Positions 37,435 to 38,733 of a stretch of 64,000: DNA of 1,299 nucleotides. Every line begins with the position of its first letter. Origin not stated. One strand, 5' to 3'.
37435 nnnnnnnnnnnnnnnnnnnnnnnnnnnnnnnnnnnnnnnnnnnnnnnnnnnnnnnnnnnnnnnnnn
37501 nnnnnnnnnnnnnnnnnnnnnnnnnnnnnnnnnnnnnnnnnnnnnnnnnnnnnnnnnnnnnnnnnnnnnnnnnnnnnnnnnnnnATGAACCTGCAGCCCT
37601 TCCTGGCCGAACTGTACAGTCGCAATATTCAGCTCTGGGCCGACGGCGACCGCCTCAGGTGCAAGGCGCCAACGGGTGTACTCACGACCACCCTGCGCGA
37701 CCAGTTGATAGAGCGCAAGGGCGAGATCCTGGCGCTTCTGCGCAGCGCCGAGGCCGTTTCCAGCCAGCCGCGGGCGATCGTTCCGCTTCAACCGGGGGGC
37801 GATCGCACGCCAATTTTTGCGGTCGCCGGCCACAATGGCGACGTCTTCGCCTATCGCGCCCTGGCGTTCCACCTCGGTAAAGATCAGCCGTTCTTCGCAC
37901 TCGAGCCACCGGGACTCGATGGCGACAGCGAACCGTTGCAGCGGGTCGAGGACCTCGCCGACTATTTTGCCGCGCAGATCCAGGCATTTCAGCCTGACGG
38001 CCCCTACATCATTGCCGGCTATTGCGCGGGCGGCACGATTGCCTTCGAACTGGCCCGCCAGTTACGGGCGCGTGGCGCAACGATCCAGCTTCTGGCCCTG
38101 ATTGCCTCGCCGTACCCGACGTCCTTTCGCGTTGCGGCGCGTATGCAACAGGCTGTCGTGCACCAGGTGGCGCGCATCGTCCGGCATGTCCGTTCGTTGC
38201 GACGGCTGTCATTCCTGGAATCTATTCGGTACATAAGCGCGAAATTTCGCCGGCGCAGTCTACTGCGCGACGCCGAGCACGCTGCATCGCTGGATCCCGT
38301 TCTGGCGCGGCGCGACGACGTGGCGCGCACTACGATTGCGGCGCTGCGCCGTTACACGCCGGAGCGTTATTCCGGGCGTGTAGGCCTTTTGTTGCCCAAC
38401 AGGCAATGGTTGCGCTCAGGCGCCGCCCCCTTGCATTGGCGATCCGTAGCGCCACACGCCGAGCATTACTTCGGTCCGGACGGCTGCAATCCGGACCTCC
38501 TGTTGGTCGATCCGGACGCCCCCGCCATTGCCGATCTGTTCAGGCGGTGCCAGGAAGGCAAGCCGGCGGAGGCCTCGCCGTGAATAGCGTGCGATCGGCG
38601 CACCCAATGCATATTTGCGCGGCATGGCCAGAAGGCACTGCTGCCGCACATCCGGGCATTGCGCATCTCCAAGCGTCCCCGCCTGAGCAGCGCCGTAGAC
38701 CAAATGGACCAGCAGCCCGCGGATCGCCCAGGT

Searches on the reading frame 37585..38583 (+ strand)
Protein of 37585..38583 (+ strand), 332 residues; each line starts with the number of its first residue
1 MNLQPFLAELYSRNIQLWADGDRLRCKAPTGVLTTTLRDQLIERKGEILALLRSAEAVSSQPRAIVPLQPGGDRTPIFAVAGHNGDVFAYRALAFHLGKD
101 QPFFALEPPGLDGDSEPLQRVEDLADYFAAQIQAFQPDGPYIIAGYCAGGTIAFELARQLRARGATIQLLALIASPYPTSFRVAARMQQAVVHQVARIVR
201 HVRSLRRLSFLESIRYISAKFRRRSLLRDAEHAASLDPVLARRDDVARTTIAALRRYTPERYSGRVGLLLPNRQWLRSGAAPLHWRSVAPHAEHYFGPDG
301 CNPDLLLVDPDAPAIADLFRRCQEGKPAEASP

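Call 5: search_protein_families(library=pfam, proteins=[window:37585-38583:+])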
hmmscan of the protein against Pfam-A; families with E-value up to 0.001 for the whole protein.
window:37585-38583:+ (332 aa): 4 families
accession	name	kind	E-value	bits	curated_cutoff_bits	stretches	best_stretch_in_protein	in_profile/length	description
PF00975.26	Thioesterase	-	6.9e-27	95.6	26.4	1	76-204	2-121/226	Thioesterase domain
PF18563.6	TubC_N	-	3.3e-19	69.2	26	1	6-53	4-51/52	TubC N-terminal docking domain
PF12697.13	Abhydrolase_6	-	3.5e-07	31.5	26.3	1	81-261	7-169/217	Alpha/beta hydrolase family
PF00561.26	Abhydrolase_1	-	3.5e-06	27.3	25.8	1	84-199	12-127/245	alpha/beta hydrolase fold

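Call 21: search_protein_families(library=ncbifam, proteins=[window:37585-38583:+], max_evalue=0.00001)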
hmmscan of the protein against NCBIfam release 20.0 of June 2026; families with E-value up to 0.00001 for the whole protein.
window:37585-38583:+ (332 aa): 3 families
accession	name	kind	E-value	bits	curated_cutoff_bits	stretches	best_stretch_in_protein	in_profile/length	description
NF040607.1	mycolic_Pks13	equivalog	3.4e-11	41.3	2100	1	58-179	1406-1520/1680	polyketide synthase Pks13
NF007605.2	PRK10252.1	equivalog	3.5e-08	31.4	2400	1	64-178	1056-1169/1292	enterobactin non-ribosomal peptide synthetase EntF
NF011457.0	PRK14875.1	equivalog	9.8e-06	24.8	307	0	37-171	94-230/372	acetoin dehydrogenase dihydrolipoyllysine-residue acetyltransferase subunit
